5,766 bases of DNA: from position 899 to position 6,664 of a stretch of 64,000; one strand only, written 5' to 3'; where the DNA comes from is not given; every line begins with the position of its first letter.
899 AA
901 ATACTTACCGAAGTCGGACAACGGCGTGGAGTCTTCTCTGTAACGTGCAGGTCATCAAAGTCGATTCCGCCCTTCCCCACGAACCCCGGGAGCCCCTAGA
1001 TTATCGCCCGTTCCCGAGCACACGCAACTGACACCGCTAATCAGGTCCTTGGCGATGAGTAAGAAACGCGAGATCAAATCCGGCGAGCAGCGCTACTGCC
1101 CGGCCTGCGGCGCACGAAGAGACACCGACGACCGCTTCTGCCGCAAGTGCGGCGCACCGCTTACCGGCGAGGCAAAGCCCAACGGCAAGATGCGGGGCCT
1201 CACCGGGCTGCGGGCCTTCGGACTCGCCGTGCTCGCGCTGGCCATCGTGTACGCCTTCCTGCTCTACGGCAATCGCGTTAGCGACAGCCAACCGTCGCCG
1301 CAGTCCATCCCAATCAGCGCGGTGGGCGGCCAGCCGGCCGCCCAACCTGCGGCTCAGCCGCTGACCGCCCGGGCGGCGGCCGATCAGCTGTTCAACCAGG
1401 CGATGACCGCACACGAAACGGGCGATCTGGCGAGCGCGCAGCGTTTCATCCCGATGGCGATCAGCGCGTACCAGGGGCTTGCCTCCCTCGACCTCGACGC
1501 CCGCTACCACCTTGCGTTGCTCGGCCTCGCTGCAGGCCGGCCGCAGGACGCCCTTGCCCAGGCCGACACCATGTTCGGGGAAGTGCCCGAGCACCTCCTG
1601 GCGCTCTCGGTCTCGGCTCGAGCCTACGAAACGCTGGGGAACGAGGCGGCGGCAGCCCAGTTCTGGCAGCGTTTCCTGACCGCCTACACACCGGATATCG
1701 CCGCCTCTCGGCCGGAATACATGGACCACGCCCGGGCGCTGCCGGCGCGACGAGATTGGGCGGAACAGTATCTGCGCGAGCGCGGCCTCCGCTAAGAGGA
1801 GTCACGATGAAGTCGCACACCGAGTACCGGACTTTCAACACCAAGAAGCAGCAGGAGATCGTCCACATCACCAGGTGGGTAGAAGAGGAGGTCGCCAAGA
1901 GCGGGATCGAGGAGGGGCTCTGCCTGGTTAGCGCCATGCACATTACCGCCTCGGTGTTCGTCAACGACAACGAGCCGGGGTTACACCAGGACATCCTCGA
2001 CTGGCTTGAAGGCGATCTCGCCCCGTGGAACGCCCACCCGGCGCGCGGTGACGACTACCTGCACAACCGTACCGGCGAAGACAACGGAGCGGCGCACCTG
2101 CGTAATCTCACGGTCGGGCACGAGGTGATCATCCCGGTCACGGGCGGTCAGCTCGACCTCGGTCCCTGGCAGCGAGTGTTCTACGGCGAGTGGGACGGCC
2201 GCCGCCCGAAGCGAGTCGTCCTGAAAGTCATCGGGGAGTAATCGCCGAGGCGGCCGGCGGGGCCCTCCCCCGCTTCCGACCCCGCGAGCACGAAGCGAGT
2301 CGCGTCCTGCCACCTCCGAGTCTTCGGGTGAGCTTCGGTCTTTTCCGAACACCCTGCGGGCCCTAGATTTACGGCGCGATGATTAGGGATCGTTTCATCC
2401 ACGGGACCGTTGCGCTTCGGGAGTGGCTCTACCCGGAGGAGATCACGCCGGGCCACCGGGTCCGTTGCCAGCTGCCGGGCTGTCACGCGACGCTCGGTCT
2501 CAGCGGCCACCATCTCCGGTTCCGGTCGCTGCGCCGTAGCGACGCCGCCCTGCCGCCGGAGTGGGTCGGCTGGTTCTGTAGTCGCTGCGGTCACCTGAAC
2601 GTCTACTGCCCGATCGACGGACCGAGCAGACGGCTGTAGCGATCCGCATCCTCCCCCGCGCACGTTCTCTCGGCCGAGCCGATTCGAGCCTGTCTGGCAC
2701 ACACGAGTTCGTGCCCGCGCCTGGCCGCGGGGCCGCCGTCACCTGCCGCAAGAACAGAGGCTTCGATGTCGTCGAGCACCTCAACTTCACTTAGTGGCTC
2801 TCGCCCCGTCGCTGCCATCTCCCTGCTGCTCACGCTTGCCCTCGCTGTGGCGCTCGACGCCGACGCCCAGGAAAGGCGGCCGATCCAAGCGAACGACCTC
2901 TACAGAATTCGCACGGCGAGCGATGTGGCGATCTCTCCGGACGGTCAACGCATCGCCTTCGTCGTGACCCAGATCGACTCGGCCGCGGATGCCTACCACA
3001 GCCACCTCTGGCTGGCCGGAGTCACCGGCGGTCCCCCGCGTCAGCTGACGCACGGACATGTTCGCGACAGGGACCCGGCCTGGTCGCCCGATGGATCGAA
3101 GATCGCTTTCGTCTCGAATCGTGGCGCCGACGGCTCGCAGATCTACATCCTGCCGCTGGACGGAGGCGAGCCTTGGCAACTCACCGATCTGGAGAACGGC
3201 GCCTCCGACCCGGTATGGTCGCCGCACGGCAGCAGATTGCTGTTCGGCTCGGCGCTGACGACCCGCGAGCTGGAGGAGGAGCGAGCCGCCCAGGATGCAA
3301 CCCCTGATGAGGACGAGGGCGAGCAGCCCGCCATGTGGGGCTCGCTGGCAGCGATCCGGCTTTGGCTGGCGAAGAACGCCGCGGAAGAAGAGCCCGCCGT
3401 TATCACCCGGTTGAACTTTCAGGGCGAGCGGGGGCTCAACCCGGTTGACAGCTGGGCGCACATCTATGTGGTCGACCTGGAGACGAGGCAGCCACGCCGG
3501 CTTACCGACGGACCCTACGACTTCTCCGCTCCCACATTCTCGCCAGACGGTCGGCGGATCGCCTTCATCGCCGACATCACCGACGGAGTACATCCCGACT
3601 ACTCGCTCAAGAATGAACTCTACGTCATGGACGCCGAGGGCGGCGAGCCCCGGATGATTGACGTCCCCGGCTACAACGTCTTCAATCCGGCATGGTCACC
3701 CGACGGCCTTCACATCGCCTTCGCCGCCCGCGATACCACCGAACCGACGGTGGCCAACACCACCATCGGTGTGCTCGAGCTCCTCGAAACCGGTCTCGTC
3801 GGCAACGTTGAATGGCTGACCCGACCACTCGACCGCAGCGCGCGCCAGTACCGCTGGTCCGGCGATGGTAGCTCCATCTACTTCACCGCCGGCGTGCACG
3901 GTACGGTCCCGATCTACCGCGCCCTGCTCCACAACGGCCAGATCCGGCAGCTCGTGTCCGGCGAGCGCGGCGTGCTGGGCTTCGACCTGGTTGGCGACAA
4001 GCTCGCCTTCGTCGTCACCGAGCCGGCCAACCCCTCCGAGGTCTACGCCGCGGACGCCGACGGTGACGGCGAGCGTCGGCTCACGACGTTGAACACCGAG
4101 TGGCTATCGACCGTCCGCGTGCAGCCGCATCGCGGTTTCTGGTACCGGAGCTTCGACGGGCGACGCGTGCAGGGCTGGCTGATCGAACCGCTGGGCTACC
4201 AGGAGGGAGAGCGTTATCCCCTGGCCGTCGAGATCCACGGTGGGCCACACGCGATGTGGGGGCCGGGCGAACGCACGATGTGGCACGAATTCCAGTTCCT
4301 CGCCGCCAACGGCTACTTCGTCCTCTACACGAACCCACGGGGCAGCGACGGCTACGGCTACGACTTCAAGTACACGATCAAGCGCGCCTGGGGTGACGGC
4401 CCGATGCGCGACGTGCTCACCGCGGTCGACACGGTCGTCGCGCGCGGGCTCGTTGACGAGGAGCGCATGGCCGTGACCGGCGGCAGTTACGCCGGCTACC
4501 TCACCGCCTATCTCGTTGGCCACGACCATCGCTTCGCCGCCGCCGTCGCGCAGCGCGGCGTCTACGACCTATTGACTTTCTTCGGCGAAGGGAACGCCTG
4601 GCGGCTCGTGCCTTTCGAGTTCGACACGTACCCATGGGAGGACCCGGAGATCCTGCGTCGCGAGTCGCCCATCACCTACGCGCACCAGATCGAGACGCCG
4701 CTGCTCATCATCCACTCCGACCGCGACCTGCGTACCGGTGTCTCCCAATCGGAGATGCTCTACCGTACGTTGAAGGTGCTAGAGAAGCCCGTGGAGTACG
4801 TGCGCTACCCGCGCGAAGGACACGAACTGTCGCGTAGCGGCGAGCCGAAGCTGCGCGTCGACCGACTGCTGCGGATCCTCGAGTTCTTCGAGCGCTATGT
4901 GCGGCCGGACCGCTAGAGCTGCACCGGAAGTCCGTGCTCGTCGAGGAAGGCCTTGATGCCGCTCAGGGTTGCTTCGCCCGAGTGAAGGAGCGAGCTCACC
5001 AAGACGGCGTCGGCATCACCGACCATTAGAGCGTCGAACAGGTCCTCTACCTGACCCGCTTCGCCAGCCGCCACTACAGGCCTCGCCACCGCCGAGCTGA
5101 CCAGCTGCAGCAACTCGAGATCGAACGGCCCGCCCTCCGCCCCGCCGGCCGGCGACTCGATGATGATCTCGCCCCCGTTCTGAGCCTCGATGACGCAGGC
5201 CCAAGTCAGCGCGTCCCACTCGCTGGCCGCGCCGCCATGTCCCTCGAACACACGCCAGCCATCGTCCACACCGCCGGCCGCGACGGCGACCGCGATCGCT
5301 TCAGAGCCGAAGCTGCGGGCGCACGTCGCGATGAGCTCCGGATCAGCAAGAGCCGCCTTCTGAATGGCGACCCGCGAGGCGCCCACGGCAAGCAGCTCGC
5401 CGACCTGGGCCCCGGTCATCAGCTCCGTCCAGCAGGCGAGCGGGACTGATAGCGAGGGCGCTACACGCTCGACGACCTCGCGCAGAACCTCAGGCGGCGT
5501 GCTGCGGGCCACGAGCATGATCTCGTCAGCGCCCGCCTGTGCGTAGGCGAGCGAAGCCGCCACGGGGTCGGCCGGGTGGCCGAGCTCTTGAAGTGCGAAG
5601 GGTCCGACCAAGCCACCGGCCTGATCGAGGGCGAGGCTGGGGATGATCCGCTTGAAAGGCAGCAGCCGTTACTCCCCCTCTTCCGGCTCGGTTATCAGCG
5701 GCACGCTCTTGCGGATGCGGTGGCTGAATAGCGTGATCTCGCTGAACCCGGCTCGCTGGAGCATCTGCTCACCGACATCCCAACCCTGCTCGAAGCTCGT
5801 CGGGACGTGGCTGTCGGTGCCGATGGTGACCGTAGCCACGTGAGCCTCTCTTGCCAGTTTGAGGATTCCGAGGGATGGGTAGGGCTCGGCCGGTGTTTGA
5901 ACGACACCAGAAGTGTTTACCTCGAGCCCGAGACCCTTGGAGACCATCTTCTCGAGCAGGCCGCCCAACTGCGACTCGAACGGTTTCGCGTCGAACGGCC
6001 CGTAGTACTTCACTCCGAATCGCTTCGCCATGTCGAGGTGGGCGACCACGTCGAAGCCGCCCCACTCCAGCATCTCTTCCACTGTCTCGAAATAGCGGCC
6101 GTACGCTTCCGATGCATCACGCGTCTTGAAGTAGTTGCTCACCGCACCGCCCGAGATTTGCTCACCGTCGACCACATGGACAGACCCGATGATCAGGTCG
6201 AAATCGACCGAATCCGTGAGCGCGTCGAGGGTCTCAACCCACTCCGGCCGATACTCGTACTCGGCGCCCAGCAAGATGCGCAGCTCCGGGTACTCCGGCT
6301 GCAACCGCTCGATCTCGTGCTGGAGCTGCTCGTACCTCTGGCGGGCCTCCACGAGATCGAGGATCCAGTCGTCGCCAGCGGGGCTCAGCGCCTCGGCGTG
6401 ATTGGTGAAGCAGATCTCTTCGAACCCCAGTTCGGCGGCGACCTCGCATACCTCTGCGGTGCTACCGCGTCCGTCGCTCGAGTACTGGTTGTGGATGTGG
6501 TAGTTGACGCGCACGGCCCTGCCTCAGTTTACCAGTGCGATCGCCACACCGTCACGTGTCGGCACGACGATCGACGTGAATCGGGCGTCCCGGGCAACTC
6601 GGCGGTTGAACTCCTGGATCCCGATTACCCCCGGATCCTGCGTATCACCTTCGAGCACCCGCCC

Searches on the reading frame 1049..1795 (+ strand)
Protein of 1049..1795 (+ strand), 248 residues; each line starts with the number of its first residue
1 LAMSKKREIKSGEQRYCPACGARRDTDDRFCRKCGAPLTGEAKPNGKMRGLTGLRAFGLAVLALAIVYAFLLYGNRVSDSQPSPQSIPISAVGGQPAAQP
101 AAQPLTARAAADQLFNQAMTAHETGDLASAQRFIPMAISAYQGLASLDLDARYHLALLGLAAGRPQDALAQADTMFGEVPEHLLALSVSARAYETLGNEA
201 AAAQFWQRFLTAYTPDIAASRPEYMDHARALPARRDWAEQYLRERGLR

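Call 18: search_protein_families(library=pfam, proteins=[window:1049-1795:+], max_evalue=0.0001)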
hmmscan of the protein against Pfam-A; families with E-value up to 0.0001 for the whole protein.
window:1049-1795:+ (248 aa): 4 families
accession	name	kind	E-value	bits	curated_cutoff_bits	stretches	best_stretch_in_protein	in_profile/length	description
PF13240.11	Zn_Ribbon_1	-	1.4e-07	31.5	25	1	16-38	1-23/23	zinc-ribbon domain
PF13248.11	Zn_ribbon_3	-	3.3e-07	30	27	1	15-38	3-26/26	zinc-ribbon domain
PF24463.1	DUF7577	-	4.2e-05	23.5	28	1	14-38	2-26/27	Domain of unknown function (DUF7577)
PF12773.13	DZR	-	0.0001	22.9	27.3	0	17-39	1-23/45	Double zinc ribbon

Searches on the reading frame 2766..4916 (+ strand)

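Call 18: search_protein_families(library=pfam, proteins=[window:2766-4916:+], max_evalue=0.0001)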
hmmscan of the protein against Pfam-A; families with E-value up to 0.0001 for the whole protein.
window:2766-4916:+ (716 aa): 6 families
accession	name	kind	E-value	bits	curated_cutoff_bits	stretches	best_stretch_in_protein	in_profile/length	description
PF00326.27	Peptidase_S9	-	1.6e-47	162.2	22.6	1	507-712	5-210/213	Prolyl oligopeptidase family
PF07676.18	PD40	-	7e-32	109.1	20.9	2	92-128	2-38/38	WD40-like Beta Propeller Repeat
PF00930.27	DPPIV_N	-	1.3e-13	50.9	22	0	227-318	256-344/354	Dipeptidyl peptidase IV (DPP IV) N-terminal region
PF10647.15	Gmad1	-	9.9e-07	29.3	20.5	0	96-152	20-73/251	Lipoprotein LpqB beta-propeller domain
PF20434.5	BD-FAE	-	1.6e-06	28.2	26.8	1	587-669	130-215/215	BD-FAE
PF05448.18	AXE1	-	3.6e-06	26.4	21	0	459-595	60-205/321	Acetyl xylan esterase (AXE1)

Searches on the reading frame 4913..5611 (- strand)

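Call 18: search_protein_families(library=pfam, proteins=[window:4913-5611:-], max_evalue=0.0001)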
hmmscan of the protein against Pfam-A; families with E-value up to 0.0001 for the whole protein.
window:4913-5611:- (232 aa): 2 families
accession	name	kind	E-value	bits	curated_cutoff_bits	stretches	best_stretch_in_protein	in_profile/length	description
PF00977.27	His_biosynth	-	1.1e-24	87.6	23.6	1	14-214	29-227/228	Histidine biosynthesis protein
PF13714.12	PEP_mutase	-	3.2e-05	24.1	31.5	1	22-86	165-223/240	Phosphoenolpyruvate phosphomutase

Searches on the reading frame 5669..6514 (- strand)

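Call 18: search_protein_families(library=pfam, proteins=[window:5669-6514:-], max_evalue=0.0001)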
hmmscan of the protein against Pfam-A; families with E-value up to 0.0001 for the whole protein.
window:5669-6514:- (281 aa): 1 family
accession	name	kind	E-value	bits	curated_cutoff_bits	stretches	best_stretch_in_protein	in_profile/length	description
PF02811.25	PHP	-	2.1e-21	77.4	26.4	1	5-202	2-164/164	PHP domain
